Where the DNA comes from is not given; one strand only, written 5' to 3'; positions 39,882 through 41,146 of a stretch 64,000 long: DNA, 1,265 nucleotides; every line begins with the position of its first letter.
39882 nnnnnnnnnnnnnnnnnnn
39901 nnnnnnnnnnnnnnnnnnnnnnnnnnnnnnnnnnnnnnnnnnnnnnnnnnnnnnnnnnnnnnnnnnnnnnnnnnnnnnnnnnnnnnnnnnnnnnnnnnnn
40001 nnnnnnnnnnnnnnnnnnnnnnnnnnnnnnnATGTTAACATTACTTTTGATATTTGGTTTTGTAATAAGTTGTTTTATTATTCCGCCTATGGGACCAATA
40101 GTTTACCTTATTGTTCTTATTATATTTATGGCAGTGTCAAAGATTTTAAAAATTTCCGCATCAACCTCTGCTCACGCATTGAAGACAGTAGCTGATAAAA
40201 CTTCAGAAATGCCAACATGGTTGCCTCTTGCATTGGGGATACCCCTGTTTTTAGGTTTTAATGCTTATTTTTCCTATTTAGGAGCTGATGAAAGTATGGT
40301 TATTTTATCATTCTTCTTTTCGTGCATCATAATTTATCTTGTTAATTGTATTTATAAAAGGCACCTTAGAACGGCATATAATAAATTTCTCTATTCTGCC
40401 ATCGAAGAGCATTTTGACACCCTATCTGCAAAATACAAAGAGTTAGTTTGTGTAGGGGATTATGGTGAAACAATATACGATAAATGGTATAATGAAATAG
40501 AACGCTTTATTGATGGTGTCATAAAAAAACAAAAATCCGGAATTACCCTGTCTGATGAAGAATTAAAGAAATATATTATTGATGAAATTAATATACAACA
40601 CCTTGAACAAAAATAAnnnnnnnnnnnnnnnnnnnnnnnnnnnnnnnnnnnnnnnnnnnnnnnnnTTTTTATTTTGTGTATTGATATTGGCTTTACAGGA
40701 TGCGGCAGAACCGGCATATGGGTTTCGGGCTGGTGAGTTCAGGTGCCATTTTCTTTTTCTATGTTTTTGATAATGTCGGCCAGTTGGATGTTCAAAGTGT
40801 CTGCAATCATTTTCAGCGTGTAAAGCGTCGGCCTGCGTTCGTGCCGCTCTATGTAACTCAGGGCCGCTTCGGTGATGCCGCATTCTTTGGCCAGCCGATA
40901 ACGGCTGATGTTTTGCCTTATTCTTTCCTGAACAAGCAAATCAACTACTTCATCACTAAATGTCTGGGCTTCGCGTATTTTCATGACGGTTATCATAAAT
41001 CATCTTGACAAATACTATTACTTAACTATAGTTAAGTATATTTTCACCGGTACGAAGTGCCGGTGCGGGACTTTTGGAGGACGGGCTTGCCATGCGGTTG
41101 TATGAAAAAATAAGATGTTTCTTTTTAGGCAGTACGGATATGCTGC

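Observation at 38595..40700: Low-GC islet beside tRNA-His encoding a lipoprotein and a 4-TM membrane protein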

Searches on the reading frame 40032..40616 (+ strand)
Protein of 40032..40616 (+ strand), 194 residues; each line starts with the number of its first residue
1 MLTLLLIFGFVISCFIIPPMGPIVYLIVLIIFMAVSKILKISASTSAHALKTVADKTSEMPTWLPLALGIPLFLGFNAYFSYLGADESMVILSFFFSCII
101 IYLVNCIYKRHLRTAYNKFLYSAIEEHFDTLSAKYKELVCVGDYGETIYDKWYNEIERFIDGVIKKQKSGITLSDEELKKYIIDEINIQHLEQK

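Call 7: search_protein_families(library=pfam, proteins=[window:40032-40616:+], max_evalue=0.1)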
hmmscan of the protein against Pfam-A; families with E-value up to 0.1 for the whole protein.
window:40032-40616:+ (194 aa): 2 families
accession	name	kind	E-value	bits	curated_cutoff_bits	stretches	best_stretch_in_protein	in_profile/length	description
PF17328.7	DUF5366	-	0.015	15.8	25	1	24-111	31-116/158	Family of unknown function (DUF5366)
PF06738.18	ThrE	-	0.066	13.1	26.3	1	40-124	86-167/241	Putative threonine/serine exporter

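Call 8: search_protein_families(library=ncbifam, proteins=[window:40032-40616:+], max_evalue=0.1)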
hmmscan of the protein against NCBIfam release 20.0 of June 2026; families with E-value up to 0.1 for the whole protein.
window:40032-40616:+ (194 aa): 2 families
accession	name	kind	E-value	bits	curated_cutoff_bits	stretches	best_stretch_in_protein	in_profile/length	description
TIGR01218.1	Gpos_tandem_5TM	subfamily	0.0016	18.2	35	1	22-118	29-127/208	tandem five-TM protein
NF008219.0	PRK10987.1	equivalog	0.089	12.1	238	0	26-141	3-119/285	beta-lactamase regulator AmpE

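Call 11: find_homologous_proteins(query=window:40032-40616:+, max_evalue=0.01)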
Query window:40032-40616:+ (194 aa): 10 proteins with E <= 0.01 among 186 candidates.
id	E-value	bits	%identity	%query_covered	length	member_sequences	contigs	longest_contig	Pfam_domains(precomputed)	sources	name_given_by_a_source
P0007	1.5e-111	389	93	100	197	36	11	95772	-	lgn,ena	-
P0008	3.1e-95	335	79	98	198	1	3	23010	-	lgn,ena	-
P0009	1.8e-93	330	79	98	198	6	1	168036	-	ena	-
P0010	2.6e-93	329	77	98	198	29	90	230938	-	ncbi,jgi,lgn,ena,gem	-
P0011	2.1e-92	326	77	98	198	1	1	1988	-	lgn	-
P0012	6.0e-92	325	77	98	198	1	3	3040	-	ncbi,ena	-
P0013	5.8e-80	286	76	88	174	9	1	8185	-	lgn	-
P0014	1.8e-71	258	79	76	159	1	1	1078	-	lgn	-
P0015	3.7e-63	231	72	74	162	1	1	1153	-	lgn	-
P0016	3.7e-49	185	78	58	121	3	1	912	-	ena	-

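Call 12: find_encoding_contigs(protein=P0010, flank=10000, max_places=8)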
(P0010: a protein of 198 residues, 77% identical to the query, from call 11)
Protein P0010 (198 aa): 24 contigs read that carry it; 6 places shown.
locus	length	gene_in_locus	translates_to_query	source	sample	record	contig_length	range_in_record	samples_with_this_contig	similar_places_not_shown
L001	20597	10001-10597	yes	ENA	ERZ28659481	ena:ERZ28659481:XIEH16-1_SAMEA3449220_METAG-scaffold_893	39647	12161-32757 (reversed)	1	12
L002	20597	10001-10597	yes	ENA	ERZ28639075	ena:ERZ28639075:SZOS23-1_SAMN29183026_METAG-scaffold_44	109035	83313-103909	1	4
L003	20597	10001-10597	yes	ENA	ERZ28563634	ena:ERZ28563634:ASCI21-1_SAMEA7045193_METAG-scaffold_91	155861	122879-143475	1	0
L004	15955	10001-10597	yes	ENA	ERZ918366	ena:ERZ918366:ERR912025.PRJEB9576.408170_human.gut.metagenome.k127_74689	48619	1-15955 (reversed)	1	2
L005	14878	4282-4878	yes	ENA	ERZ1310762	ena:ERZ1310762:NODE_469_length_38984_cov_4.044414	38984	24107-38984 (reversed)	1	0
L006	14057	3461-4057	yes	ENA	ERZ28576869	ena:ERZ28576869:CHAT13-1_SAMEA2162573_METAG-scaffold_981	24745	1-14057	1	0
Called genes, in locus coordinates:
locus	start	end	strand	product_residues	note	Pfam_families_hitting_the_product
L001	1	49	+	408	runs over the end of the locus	PF04966:OprB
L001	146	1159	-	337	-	-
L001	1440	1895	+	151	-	PF05618:RimB-like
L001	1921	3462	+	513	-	PF14400:Transglut_i_TM, PF14402:7TM_transglut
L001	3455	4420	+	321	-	PF14397:ATPgrasp_ST, PF14398:ATPgrasp_YheCD (faint), PF02655:ATP-grasp_3 (faint), PF08443:RimK (faint), PF02955:GSH-S_ATP (faint)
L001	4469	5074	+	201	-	PF00160:Pro_isomerase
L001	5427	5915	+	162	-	-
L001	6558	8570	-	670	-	-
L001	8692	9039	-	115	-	PF13560:HTH_31, PF01381:HTH_3, PF12844:HTH_19, PF13443:HTH_26 (weak)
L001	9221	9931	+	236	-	-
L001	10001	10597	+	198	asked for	-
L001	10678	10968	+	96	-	PF19647:Septknot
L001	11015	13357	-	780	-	PF09250:Prim-Pol, PF13148:DUF3987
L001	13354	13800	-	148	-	-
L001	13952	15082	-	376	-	PF14659:Phage_int_SAM_3 (weak), PF00589:Phage_integrase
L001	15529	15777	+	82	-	-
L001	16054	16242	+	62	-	PF00584:SecE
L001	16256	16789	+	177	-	PF02357:NusG, PF00467:KOW (weak)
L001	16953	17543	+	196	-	PF01741:MscL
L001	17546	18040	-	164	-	PF01797:Y1_Tnp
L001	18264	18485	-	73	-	-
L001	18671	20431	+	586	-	PF00535:Glycos_transf_2, PF04230:PS_pyruv_trans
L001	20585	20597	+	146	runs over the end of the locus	PF03946:Ribosomal_L11_N, PF00298:Ribosomal_L11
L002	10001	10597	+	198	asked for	-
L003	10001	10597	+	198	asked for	-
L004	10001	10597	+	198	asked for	-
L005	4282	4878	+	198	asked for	-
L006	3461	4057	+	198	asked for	-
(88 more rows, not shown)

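Call 18: find_encoding_contigs(protein=P0007, flank=10000, max_places=8)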
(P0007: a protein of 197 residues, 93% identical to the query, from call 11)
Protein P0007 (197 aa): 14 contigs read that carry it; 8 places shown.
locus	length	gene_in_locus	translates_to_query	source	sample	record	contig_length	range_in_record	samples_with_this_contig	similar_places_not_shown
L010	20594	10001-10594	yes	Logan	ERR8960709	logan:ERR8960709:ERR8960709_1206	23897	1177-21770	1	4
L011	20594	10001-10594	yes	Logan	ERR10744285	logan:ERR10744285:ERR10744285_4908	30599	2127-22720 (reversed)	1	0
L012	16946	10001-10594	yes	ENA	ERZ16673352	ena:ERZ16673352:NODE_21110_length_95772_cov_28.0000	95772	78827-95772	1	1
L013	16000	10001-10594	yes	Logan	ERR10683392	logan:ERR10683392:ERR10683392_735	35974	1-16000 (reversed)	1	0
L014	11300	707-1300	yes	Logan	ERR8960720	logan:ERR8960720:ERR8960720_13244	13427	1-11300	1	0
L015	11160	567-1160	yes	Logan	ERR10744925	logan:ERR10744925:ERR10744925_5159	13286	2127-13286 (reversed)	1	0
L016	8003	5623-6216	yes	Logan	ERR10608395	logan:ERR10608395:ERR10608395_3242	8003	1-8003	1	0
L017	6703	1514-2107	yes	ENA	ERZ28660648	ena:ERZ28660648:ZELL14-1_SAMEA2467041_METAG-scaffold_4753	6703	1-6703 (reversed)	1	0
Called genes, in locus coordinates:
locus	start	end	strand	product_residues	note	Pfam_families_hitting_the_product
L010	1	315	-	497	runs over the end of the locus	?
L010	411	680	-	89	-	PF00312:Ribosomal_S15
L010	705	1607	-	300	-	PF01509:TruB_N, PF16198:TruB_C_2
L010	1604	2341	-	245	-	PF22688:Hda_lid (weak)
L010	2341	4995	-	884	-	PF00989:PAS (faint), PF13188:PAS_8 (faint), PF21370:PAS_GdpP (faint), PF08448:PAS_4 (faint), PF13426:PAS_9 (weak), PF00512:HisKA (weak), PF02518:HATPase_c, PF00072:Response_reg, +1 more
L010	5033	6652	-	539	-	PF02878:PGM_PMM_I, PF02879:PGM_PMM_II, PF02880:PGM_PMM_III, PF24947:PGM1_C_vert_fung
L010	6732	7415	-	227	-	PF09140:MipZ (faint)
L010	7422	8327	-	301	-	PF00768:Peptidase_S11, PF13354:Beta-lactamase2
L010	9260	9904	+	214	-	-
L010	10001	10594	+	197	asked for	-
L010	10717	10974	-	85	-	PF01381:HTH_3, PF13443:HTH_26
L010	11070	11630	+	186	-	-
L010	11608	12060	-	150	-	-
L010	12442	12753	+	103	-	PF00338:Ribosomal_S10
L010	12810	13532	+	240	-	PF00297:Ribosomal_L3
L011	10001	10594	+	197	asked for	-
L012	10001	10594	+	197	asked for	-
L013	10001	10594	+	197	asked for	-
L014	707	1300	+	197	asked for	-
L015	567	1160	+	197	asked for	-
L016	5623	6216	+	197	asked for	-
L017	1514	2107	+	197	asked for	-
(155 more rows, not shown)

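Call 25: find_encoding_contigs(protein=P0009, flank=10000, max_places=3)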
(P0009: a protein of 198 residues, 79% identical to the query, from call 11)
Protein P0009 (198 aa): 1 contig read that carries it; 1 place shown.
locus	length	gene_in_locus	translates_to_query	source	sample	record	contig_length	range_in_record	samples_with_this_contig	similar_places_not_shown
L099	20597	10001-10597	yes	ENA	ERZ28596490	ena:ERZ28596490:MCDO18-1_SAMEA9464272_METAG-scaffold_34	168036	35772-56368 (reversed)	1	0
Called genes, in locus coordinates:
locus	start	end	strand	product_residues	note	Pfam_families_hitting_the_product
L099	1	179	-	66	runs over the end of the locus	-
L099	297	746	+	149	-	-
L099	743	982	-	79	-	-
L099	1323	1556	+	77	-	-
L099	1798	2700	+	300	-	PF09588:YqaJ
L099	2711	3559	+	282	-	-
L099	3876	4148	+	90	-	-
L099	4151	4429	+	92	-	-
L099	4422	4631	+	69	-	-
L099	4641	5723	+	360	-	-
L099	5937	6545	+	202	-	PF02498:Bro-N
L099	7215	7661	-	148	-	-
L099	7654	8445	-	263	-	-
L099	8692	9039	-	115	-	PF13560:HTH_31, PF01381:HTH_3, PF12844:HTH_19, PF13443:HTH_26 (weak)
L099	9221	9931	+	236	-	-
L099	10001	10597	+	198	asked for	-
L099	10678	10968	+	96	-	PF19647:Septknot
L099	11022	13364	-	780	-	PF09250:Prim-Pol, PF13148:DUF3987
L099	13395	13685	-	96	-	-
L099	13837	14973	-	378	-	PF14659:Phage_int_SAM_3 (faint), PF02899:Phage_int_SAM_1 (faint), PF00589:Phage_integrase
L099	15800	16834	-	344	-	PF03739:LptF_LptG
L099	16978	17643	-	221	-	PF00625:Guanylate_kin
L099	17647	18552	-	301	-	PF03755:YicC-like_N, PF08340:YicC-like_C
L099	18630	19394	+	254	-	PF00106:adh_short, PF02719:Polysacc_synt_2 (faint), PF08659:KR, PF13561:adh_short_C2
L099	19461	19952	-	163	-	-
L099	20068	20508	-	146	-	PF02590:SPOUT_MTase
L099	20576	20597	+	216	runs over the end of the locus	-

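Call 26: find_encoding_contigs(protein=P0008, flank=10000, max_places=3)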
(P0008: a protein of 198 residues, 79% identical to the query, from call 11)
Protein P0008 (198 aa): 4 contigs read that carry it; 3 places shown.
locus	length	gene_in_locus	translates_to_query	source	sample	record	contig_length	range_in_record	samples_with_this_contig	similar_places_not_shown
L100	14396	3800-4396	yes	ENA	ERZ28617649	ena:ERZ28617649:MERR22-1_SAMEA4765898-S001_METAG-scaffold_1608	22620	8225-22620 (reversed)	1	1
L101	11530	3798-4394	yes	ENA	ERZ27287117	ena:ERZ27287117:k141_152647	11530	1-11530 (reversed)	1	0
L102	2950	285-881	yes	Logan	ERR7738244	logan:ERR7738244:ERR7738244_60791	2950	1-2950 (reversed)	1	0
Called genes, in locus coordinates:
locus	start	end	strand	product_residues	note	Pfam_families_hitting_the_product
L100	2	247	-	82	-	?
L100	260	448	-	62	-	PF00584:SecE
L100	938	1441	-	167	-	-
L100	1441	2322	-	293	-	-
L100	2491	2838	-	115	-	PF13560:HTH_31, PF01381:HTH_3, PF12844:HTH_19, PF13443:HTH_26 (weak)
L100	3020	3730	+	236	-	-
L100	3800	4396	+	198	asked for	-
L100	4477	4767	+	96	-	PF19647:Septknot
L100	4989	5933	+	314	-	PF14281:PDDEXK_4 (weak)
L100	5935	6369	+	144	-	-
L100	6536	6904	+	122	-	-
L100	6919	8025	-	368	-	PF03739:LptF_LptG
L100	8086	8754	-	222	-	PF00625:Guanylate_kin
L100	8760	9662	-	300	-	PF03755:YicC-like_N, PF08340:YicC-like_C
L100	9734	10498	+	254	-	PF00106:adh_short, PF02719:Polysacc_synt_2, PF08659:KR, PF13561:adh_short_C2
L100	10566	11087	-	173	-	-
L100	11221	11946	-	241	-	PF00085:Thioredoxin (faint), PF13462:Thioredoxin_4, PF13098:Thioredoxin_2 (weak), PF01323:DSBA, PF13743:Thioredoxin_5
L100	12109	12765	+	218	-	PF01865:PhoU_div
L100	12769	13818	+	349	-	PF01384:PHO4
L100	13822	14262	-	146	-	PF02590:SPOUT_MTase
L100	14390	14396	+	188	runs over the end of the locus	-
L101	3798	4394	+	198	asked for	-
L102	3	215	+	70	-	?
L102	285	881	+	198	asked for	-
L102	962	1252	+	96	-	PF19647:Septknot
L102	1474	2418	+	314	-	PF14281:PDDEXK_4 (weak)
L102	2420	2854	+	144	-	-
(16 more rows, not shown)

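Call 72: predict_structure(alignment_id=A6)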
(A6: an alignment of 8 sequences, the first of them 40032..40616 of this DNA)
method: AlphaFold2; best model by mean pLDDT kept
length: 194 residues; sequences in the alignment: 8
mean_pLDDT: 44.3   pTM: 0.28
mean pLDDT of the five models: 44.3, 43.7, 42.6, 41.9, 41.6
residues with pLDDT >= 90: 0; 70-90: 0; 50-70: 26; < 50: 168
segments of 3 or more residues with pLDDT < 50: 1-3, 5-77, 79-85, 87-99, 101-132, 134-150, 185-194
pLDDT, mean of each block of 10 residues (from residue 1): 45 43 45 42 33 37 44 47 47 47 47 40 44 44 42 49 52 51 46 35
secondary structure, 60 per line:
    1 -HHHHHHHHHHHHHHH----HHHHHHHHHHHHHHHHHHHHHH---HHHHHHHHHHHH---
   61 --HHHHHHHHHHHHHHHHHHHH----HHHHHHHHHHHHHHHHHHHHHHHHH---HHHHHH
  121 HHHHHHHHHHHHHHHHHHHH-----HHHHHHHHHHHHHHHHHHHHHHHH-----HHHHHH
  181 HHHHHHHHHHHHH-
elements in order: H2-16 H21-42 H46-57 H63-82 H87-111 H115-140 H146-169 H175-193

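Call 75: search_protein_families(library=padloc, proteins=[window:40032-40616:+, L001:6558-8570:-, L001:10678-10968:+], max_evalue=0.01)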
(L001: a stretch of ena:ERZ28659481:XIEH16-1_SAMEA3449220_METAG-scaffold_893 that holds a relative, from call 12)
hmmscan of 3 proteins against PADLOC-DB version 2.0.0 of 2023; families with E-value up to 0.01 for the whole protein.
window:40032-40616:+ (194 aa): 0 families

L001:6558-8570:- (670 aa): 0 families

L001:10678-10968:+ (96 aa): 0 families

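Call 76: search_protein_families(library=phrogs, proteins=[window:40032-40616:+, L001:10678-10968:+, L001:6558-8570:-, L001:8692-9039:-], max_evalue=0.001)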
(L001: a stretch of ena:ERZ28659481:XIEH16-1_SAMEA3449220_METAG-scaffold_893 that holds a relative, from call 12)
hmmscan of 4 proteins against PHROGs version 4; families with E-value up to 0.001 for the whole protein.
window:40032-40616:+ (194 aa): 0 families

L001:10678-10968:+ (96 aa): 0 families

L001:6558-8570:- (670 aa): 0 families

L001:8692-9039:- (115 aa): 22 families
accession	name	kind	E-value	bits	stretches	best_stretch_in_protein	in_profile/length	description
phrog_8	-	transcription regulation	9.5e-17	62.4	1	2-96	68-150/346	transcriptional regulator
phrog_5823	-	transcription regulation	3.3e-15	57.1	1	9-81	5-78/404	transcriptional regulator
phrog_3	-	transcription regulation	2.4e-14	54.9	1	5-85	83-163/430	transcriptional repressor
phrog_4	-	transcription regulation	1e-13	52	1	8-89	130-205/400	transcriptional repressor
phrog_1373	-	transcription regulation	3.1e-13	51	1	11-81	64-134/166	transcriptional regulator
phrog_2439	-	transcription regulation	3.7e-11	43.5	1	8-79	5-74/367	transcriptional regulator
phrog_2967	-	transcription regulation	4.8e-11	43.6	1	8-98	8-95/225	transcriptional regulator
phrog_2328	-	transcription regulation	1.4e-10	42.1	1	9-75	14-80/128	transcriptional repressor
phrog_2104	-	unknown function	2.6e-07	31.8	1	13-60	42-91/103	-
phrog_7241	-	transcription regulation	4.9e-07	30.8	1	15-70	66-121/122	transcriptional regulator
phrog_7396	-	unknown function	8.9e-07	29.8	1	4-79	9-87/227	-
phrog_147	-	transcription regulation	9e-07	30.2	1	10-59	4-54/100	transcriptional regulator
phrog_3037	-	transcription regulation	5.7e-06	27.3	1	11-101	27-119/189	transcriptional repressor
phrog_2339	-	DNA, RNA and nucleotide metabolism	2.2e-05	25.4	1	5-67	20-83/98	HTH DNA binding protein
phrog_4031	-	unknown function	4.9e-05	23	1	16-110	524-620/626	-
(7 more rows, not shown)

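Call 89: find_homologous_proteins(query=A6, max_evalue=0.1)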
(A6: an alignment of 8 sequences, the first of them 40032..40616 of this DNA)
Query A6 (8 sequences) (194 aa, profile of the alignment): 13 proteins with E <= 0.1 among 8000 candidates.
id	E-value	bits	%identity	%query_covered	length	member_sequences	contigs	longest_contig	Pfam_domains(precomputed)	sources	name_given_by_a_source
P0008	2.2e-123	428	79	98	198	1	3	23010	-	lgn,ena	-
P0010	3.3e-123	427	77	98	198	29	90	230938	-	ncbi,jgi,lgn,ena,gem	-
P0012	1.8e-122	425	77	98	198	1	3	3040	-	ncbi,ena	-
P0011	2.1e-122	424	77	98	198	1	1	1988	-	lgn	-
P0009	1.4e-120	418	79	98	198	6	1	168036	-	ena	-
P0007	1.3e-116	405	93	100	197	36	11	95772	-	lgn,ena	-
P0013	1.6e-106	372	76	88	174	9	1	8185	-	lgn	-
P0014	1.7e-89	317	79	76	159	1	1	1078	-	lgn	-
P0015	1.1e-77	278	72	74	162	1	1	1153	-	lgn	-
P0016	2.3e-64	235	78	58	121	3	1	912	-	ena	-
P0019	1.0e-55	207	49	98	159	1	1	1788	-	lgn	-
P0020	4.5e-54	201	47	98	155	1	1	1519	-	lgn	-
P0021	3.3e-35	140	46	61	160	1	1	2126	-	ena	-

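Call 98: search_protein_families(library=pfam, proteins=[L001:10678-10968:+, L001:13354-13800:-, L100:4989-5933:+, L100:1441-2322:-, L100:938-1441:-, L001:6558-8570:-], max_evalue=0.01)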
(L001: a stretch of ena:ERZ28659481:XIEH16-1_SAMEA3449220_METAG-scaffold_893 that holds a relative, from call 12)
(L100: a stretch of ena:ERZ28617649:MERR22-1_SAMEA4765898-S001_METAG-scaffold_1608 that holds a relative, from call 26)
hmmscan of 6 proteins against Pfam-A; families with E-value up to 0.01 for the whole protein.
L001:10678-10968:+ (96 aa): 1 family
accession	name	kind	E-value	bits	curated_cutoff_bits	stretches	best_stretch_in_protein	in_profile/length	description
PF19647.4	DUF6150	-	1.3e-15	57.6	27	1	13-90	18-94/98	Family of unknown function (DUF6150)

L001:13354-13800:- (148 aa): 0 families

L100:4989-5933:+ (314 aa): 1 family
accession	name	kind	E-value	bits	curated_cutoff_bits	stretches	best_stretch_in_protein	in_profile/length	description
PF14281.12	PDDEXK_4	-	6.6e-09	36.4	22.3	1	9-160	2-166/183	PD-(D/E)XK nuclease superfamily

L100:1441-2322:- (293 aa): 0 families

L100:938-1441:- (167 aa): 0 families

L001:6558-8570:- (670 aa): 2 families
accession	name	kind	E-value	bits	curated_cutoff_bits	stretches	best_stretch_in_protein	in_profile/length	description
PF13589.12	HATPase_c_3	-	2.7e-05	24.6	25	1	25-132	6-108/137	Histidine kinase-, DNA gyrase B-, and HSP90-like ATPase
PF02518.31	HATPase_c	-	0.0024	18.7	26.4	0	26-103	10-76/111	Histidine kinase-, DNA gyrase B-, and HSP90-like ATPase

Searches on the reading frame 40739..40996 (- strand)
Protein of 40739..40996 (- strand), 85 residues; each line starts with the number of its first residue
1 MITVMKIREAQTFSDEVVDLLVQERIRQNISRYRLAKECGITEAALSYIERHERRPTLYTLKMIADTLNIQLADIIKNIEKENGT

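Call 7: search_protein_families(library=pfam, proteins=[window:40739-40996:-], max_evalue=0.1)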
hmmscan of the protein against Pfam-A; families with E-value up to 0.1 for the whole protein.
window:40739-40996:- (85 aa): 5 families
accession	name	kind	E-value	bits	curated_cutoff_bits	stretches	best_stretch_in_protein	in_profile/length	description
PF01381.28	HTH_3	-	5.5e-11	42.8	23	1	23-74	3-54/55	Helix-turn-helix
PF13443.12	HTH_26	-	1.1e-09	38.8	22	1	27-77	8-59/63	Cro/C1-type HTH DNA-binding domain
PF13560.12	HTH_31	-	0.00046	20.9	27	1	21-70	6-56/64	Helix-turn-helix domain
PF13413.12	HTH_25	-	0.023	15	24.6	0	21-51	2-32/62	Helix-turn-helix domain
PF11298.13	DUF3099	-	0.027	15.1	23.2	1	41-76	2-37/72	Protein of unknown function (DUF3099)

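Call 8: search_protein_families(library=ncbifam, proteins=[window:40739-40996:-], max_evalue=0.1)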
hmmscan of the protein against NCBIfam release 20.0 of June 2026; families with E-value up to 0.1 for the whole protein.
window:40739-40996:- (85 aa): 12 families
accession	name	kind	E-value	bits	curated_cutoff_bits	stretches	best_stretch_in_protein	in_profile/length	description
NF041951.1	phage_RstR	subfamily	1.7e-07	31.5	80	1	19-81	5-67/108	RstR family transcriptional repressor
TIGR00270.2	TIGR00270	equivalog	1.9e-05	24.5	110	1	18-80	77-139/159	multiprotein bridging factor aMBF1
NF007408.0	PRK09943.1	equivalog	2.1e-05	24.2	211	1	21-82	12-73/185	HTH-type transcriptional regulator PuuR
NF006015.0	PRK08154.1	subfamily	2.1e-05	23.8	204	1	9-81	23-95/314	anaerobic benzoate catabolism transcriptional regulator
NF007271.0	PRK09726.1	equivalog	0.00012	22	79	1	25-74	21-72/88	type II toxin-antitoxin system antitoxin HipB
TIGR03070.1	couple_hipB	subfamily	0.0002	21.3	71.65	1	19-72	5-58/58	type II toxin-antitoxin system Y4mF family antitoxin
NF046032.1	TransRegSlrRBacil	equivalog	0.00025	21.2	250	1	25-76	10-62/149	HTH-type transcriptional regulator SlrR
NF047948.1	male_kill_WMK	equivalog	0.0045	16.5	300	1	24-80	13-71/300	WO male-killing family protein Wmk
NF052239.1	antitox_spr1629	equivalog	0.009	15.1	335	1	22-72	8-58/377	spr1629 family repressor/antitoxin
NF010465.0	PRK13890.1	equivalog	0.012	15.7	96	1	28-77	17-66/121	conjugal transfer protein TrbA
NF003162.0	PRK04140.1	equivalog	0.03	13.3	263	1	19-80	129-190/317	transcriptional regulator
TIGR00311.1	aIF-2beta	equivalog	0.087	12.7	137.65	0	17-45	81-109/133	translation initiation factor IF-2 subunit beta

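Call 75: search_protein_families(library=padloc, proteins=[window:40739-40996:-], max_evalue=0.01)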
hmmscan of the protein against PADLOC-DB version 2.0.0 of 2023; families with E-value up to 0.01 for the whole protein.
window:40739-40996:- (85 aa): 13 families
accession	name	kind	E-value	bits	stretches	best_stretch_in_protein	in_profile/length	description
PDLC02926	HTH_VI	-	8.9e-11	39.9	1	24-76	9-61/92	-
PDLC03665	Control_protein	-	1e-06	26.9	1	26-81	19-76/77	control protein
PDLC03952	RmrA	-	3.9e-06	24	1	17-73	23-79/395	-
PDLC03949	RmrA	-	2e-05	21.7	1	22-72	8-58/363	-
PDLC03671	Control_protein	-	3.3e-05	22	1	25-76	23-74/84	control protein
PDLC03954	RmrA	-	6.3e-05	20.1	1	21-81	15-75/380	-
PDLC03955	RmrA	-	0.00014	19.3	1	24-70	28-74/371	-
PDLC04142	capH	-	0.00053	19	1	23-81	23-71/103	capH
PDLC03951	RmrA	-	0.00093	16.3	1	21-82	13-74/400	-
PDLC03666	Control_protein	-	0.0014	17.1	1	25-80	15-70/77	control protein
PDLC03946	RmrA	-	0.0023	14.7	1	22-70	8-56/357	-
PDLC03945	RmrA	-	0.0072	13.5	1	24-73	10-59/394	-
PDLC03947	RmrA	-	0.009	12.9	1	17-82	12-77/383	-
